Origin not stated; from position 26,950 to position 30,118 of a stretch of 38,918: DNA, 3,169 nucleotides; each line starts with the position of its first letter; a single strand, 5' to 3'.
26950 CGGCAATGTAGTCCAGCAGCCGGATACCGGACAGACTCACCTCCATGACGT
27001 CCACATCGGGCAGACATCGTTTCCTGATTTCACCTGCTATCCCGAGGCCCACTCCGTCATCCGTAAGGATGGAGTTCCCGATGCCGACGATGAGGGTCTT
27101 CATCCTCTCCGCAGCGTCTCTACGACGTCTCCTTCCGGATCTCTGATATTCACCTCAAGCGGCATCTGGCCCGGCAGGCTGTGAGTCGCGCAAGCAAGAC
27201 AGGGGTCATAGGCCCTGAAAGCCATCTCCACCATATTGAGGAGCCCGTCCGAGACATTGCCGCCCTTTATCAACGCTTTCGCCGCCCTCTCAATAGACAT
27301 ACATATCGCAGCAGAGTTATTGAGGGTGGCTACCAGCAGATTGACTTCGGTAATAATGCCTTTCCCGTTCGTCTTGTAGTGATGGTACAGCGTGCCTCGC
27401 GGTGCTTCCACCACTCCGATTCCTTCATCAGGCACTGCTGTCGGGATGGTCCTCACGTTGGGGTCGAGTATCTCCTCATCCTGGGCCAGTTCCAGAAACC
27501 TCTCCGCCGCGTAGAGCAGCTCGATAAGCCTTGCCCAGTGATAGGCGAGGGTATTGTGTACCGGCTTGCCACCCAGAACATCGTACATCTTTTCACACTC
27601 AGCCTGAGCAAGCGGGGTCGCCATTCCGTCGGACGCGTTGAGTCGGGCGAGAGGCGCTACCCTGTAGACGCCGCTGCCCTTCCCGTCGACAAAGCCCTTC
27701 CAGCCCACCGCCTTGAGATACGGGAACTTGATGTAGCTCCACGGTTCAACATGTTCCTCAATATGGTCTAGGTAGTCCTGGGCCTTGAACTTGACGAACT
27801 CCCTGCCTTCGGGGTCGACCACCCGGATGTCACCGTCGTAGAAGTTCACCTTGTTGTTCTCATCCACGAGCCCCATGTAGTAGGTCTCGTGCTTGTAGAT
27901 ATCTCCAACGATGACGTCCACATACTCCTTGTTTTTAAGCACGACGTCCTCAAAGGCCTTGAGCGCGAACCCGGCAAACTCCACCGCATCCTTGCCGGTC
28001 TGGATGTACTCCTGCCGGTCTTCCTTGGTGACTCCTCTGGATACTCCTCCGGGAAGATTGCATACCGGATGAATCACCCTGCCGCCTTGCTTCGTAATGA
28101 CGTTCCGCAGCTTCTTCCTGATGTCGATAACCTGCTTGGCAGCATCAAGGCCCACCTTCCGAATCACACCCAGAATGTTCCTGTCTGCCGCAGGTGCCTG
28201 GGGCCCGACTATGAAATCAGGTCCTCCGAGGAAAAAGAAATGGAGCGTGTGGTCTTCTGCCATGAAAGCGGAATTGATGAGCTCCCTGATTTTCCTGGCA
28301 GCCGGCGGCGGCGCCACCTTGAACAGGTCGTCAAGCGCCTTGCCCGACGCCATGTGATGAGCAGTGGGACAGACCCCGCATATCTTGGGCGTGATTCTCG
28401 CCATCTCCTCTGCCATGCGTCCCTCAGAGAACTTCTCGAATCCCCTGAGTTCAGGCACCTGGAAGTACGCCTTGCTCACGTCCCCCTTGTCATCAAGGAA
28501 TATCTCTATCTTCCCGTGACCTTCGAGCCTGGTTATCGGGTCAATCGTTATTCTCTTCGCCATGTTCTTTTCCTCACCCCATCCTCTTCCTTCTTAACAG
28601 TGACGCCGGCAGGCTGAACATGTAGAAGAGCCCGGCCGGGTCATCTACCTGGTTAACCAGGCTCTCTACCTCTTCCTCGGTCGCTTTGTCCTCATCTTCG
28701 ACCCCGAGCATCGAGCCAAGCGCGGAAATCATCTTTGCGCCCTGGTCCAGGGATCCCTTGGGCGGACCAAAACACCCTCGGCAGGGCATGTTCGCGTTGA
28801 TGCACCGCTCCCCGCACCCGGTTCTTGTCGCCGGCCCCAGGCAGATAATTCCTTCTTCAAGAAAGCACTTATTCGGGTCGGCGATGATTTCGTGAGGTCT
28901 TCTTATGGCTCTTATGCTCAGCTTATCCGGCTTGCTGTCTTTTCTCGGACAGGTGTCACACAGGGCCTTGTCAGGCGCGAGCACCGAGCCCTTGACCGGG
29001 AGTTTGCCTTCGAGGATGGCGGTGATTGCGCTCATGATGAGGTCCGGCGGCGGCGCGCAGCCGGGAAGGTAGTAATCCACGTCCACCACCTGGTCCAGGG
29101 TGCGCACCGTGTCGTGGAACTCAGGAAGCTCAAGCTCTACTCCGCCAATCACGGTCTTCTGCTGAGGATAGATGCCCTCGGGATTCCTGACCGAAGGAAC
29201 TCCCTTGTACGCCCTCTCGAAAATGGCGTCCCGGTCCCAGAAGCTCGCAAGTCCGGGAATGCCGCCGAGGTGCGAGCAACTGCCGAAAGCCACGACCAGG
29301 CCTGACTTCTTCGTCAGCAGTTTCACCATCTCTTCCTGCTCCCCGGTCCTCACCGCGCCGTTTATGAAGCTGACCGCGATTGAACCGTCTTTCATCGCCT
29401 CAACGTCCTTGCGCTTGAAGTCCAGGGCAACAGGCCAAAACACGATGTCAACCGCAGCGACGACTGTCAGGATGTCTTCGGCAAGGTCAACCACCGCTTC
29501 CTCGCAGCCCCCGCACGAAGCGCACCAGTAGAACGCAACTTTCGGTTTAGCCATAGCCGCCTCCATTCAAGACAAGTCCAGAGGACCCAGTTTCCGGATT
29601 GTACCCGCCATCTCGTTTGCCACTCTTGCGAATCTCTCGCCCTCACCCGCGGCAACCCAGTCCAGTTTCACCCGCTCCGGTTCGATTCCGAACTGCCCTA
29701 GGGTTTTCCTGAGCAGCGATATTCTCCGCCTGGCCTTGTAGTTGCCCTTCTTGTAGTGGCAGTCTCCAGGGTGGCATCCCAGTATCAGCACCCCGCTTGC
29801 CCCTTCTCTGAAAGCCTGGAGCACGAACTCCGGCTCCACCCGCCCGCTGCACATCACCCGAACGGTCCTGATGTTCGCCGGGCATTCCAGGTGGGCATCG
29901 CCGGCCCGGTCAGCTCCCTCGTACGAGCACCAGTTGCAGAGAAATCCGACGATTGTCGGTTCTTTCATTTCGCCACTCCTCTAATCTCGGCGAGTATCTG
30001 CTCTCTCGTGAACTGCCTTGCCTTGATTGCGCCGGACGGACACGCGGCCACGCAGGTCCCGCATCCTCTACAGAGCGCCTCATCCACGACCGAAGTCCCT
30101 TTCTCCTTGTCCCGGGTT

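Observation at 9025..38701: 29 co-directional genes (~29.7 kb) join Mvh hydrogenase, six HdrA-family genes, four MvhD, Flx-like, FrhB-like and NuoEF-like modules into one apparent operon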

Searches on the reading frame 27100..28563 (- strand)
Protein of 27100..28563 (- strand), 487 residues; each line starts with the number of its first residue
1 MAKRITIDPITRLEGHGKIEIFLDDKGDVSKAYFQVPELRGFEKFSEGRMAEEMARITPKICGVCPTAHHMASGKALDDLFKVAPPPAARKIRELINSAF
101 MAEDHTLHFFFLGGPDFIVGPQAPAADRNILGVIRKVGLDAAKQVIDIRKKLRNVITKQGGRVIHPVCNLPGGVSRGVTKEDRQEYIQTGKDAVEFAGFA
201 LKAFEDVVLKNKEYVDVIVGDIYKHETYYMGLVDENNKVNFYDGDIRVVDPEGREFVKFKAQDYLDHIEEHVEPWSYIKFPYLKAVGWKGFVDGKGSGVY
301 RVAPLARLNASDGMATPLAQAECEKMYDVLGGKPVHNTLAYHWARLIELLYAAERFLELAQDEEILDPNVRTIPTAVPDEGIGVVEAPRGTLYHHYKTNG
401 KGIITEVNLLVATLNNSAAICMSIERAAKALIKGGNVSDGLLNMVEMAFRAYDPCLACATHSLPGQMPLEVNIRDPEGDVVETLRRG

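Call 5: search_protein_families(library=pfam, proteins=[window:27100-28563:-])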
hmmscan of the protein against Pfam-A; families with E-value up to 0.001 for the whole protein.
window:27100-28563:- (487 aa): 1 family
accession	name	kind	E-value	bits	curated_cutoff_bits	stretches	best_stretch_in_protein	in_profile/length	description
PF00374.24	NiFeSe_Hases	-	2.8e-32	112.8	25.8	2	40-157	1-122/508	Nickel-dependent hydrogenase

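Call 8: find_encoding_contigs(protein=window:27100-28563:-, flank=10000, max_places=6)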
Protein window:27100-28563:- (487 aa): 2 contigs read that carry it; 1 place shown.
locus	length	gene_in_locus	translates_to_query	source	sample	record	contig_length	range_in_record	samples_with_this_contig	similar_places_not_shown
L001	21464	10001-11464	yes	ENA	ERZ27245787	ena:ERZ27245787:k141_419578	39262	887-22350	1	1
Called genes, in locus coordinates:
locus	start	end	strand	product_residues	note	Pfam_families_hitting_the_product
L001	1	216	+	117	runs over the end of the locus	PF02635:DsrE, PF13686:DrsE_2 (weak)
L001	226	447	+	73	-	PF01206:TusA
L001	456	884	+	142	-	PF02662:FlpD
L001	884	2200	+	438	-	PF00070:Pyr_redox (faint), PF00890:FAD_binding_2 (weak), PF01134:GIDA (weak), PF01494:FAD_binding_3 (faint), PF07992:Pyr_redox_2 (weak), PF12831:FAD_oxidored, PF12838:Fer4_7 (faint)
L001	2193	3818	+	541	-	PF00890:FAD_binding_2 (weak), PF01134:GIDA (weak), PF01266:DAO (weak), PF07992:Pyr_redox_2, PF12831:FAD_oxidored (weak), PF13237:Fer4_10 (weak), PF12838:Fer4_7, PF13187:Fer4_9, +5 more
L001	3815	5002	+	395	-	PF13237:Fer4_10 (faint), PF00037:Fer4 (faint), PF12797:Fer4_2 (faint), PF13534:Fer4_17 (faint), PF13183:Fer4_8 (weak)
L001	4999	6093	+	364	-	PF04432:FrhB_FdhB_C (weak), PF00037:Fer4 (faint), PF12797:Fer4_2 (faint), PF13183:Fer4_8 (weak), PF13187:Fer4_9 (weak)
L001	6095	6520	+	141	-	PF02662:FlpD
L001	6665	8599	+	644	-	PF07992:Pyr_redox_2 (weak), PF00890:FAD_binding_2 (weak), PF01134:GIDA (weak), PF12831:FAD_oxidored, PF12838:Fer4_7, PF13187:Fer4_9, PF14697:Fer4_21, PF00037:Fer4, +14 more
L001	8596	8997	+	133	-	PF02662:FlpD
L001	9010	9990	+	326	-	PF01058:Oxidored_q6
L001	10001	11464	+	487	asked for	PF27537:HoxH, PF00374:NiFeSe_Hases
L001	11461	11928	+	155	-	PF01750:HycI (weak)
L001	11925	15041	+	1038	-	PF00890:FAD_binding_2 (weak), PF07992:Pyr_redox_2 (weak), PF12831:FAD_oxidored, PF13450:NAD_binding_8 (weak), PF00037:Fer4, PF07992:Pyr_redox_2, PF12831:FAD_oxidored, PF13450:NAD_binding_8, +20 more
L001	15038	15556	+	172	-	PF02662:FlpD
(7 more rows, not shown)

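Call 16: search_protein_families(library=ncbifam, proteins=[window:27100-28563:-], max_evalue=0.00001)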
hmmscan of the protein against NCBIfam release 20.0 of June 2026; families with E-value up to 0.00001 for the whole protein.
window:27100-28563:- (487 aa): 9 families
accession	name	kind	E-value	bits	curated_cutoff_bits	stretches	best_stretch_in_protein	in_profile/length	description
NF041785.2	VhuA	equivalog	1.2e-117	393.1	800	1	4-433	3-418/418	F420-non-reducing hydrogenase Vhu subunit A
NF033181.1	NiFeSe_hydrog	equivalog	1.7e-49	169.1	600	2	3-123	2-121/507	nickel-dependent hydrogenase large subunit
NF045518.1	H2_NiFeSe_large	exception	1.4e-48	165.9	780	1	4-463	3-482/485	NiFeSe hydrogenase large subunit HysA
TIGR03295.1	frhA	equivalog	1.7e-41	142.5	392.5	2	1-213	1-205/412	coenzyme F420 hydrogenase subunit alpha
NF040828.1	sulfhyd_ShyA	equivalog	5.6e-41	140.8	700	2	262-461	227-411/415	NAD(P)-dependent hydrogenase/sulfhydrogenase 2 subunit alpha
NF040832.1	sulfhyd_HydA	equivalog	5.1e-31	108.2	880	1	4-461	4-422/426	NADPH-dependent hydrogenase/sulfhydrogenase 1 subunit alpha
NF007778.0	PRK10467.1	equivalog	2.3e-28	98.8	969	1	1-157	1-160/567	hydrogenase 2 large subunit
NF007550.0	PRK10170.1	equivalog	8.1e-23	80.6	1101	1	3-127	17-141/597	Ni/Fe-hydrogenase large subunit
NF041786.2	VhuU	equivalog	2.1e-08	33.8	70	1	441-462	7-28/45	F420-non-reducing hydrogenase selenoprotein subunit VhuU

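Call 41: search_solved_structures(query=window:27100-28563:-, max_evalue=1e-20)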
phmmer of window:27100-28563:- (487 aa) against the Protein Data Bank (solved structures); distinct sequences matched with E-value up to 1e-20: 57.
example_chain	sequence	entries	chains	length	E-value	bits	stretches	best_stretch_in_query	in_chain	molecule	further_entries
7t2r_D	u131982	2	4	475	1.4e-123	416.3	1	4-485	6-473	NiFe hydrogenase large subunit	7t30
5odc_F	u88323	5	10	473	1.3e-114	386.8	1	4-464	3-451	Methyl-viologen reducing hydrogenase subunit A | Methyl-viologen reducing hydrogenase, subunit A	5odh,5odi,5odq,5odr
9sw2_F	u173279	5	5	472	7.4e-113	380.9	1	4-482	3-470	F420-non-reducing hydrogenase subunit A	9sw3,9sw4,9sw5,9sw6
9sfi_g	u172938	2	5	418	1.4e-105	356.9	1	4-432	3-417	Coenzyme F420-reducing hydrogenase, alpha subunit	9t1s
5xf9_D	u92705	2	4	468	2.2e-94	320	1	3-461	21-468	NAD-reducing hydrogenase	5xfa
5jsu_B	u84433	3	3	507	3.6e-39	137.9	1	5-465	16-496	Periplasmic [NiFeSe] hydrogenase, large subunit, selenocysteine-containing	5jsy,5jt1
5jsh_B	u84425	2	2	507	1.2e-37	132.9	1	5-465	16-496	Periplasmic [NiFeSe] hydrogenase, large subunit, selenocysteine-containing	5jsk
6z8o_B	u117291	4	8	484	2.6e-37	131.8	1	5-461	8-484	Periplasmic [NiFeSe] hydrogenase, large subunit, selenocysteine-containing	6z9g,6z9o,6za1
6ru9_B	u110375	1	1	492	2.7e-37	131.7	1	5-461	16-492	Periplasmic [NiFeSe] hydrogenase, large subunit, selenocysteine-containing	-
6z8m_B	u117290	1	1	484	6.4e-37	130.5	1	5-461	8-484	Periplasmic [NiFeSe] hydrogenase, large subunit, selenocysteine-containing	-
6rtp_B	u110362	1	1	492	6.7e-37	130.4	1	5-461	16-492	Periplasmic [NiFeSe] hydrogenase, large subunit, selenocysteine-containing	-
6ruc_B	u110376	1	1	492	6.9e-37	130.4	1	5-461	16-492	Periplasmic [NiFeSe] hydrogenase, large subunit, selenocysteine-containing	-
3ze6_B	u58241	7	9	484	9.1e-37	130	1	5-461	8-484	PERIPLASMIC [NIFESE] HYDROGENASE, LARGE SUBUNIT, SELENOCYS SELENOCYSTEINE-CONTAINING | PERIPLASMIC [NIFESE] HYDROGENASE, LARGE SUBUNIT, SELENOCYSTEINE-CONTAININ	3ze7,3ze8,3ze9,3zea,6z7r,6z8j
2wpn_B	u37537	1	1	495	9.9e-37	129.9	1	5-461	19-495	PERIPLASMIC [NIFESE] HYDROGENASE, LARGE SUBUNIT, SELENOCYSTEINE-CONTAINING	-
4kl8_L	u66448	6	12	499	4.9e-31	111.1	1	4-461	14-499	Nickel-dependent hydrogenase large subunit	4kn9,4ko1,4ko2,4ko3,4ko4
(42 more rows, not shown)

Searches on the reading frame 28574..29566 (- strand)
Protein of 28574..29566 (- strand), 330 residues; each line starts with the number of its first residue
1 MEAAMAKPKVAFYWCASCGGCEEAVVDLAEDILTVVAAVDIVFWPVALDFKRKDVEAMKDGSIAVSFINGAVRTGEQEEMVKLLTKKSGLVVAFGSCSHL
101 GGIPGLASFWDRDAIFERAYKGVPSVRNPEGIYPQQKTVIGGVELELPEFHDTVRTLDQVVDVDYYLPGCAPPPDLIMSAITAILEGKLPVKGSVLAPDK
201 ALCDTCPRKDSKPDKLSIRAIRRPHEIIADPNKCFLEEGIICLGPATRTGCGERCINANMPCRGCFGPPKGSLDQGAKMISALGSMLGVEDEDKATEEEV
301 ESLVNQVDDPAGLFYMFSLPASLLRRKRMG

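Call 4: search_protein_families(library=pfam, proteins=[window:28574-29566:-])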
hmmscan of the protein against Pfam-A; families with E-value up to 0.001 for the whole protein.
window:28574-29566:- (330 aa): 1 family
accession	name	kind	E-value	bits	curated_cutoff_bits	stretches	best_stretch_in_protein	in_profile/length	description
PF01058.29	Oxidored_q6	-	2.7e-20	72.8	27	1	18-183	1-127/128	NADH ubiquinone oxidoreductase, 20 Kd subunit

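Call 16: search_protein_families(library=ncbifam, proteins=[window:28574-29554:-], max_evalue=0.00001)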
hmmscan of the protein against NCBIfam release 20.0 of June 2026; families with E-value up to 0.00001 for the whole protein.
window:28574-29554:- (326 aa): 6 families
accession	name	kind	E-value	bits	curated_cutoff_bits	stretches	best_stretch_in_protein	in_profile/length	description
NF045875.1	F420_non_VhuG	exception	2.5e-58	197.6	450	1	3-323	4-284/286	F420-non-reducing hydrogenase subunit VhuG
NF040836.1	sulfhyd_HydD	equivalog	1.9e-20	73.1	500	1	3-186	5-159/261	NADPH-dependent hydrogenase/sulfhydrogenase 1 subunit delta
TIGR03294.1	FrhG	equivalog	8.8e-15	55.1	245.5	1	146-186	106-146/228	coenzyme F420 hydrogenase subunit gamma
NF040831.1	sulfhyd_ShyD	equivalog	2.4e-11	43.7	460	0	231-271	173-213/240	NAD(P)-dependent hydrogenase/sulfhydrogenase 2 subunit delta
TIGR01957.1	nuoB_fam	subfamily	4.3e-06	26.7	142.7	0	147-180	105-138/145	NADH-quinone oxidoreductase subunit B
NF005012.1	PRK06411.1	subfamily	4.6e-06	26.3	116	1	148-180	122-154/166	NADH-quinone oxidoreductase subunit NuoB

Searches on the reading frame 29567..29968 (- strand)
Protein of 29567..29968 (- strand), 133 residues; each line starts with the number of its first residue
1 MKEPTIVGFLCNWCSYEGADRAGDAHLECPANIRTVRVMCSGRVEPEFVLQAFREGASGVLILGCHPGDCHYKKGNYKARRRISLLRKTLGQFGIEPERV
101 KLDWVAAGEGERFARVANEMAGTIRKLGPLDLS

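Call 4: search_protein_families(library=pfam, proteins=[window:29567-29968:-])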
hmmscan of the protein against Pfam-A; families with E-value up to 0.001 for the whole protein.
window:29567-29968:- (133 aa): 1 family
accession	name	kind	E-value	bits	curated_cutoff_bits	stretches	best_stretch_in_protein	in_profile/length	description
PF02662.21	FlpD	-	5e-54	182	22.3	1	6-128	1-123/123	Methyl-viologen-reducing hydrogenase, delta subunit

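Call 15: search_protein_families(library=ncbifam, proteins=[window:29567-29968:-], max_evalue=0.00001)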
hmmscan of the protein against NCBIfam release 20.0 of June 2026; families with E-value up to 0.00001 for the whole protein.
window:29567-29968:- (133 aa): 3 families
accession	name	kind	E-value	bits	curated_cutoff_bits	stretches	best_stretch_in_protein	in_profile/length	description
NF040770.1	hetero_SS_HdrA2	exception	7.4e-50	169.8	1100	1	2-130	646-774/777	CoB-CoM heterodisulfide reductase HdrA2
NF045873.1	F420_non_VhuD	exception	5.2e-34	117.2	215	1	3-131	1-129/132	F420-non-reducing hydrogenase iron-sulfur subunit VhuD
NF041891.1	hdrA_Methbact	equivalog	3.2e-12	45.5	1300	1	3-107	643-741/762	ferredoxin:CoB-CoM heterodisulfide reductase subunit HdrA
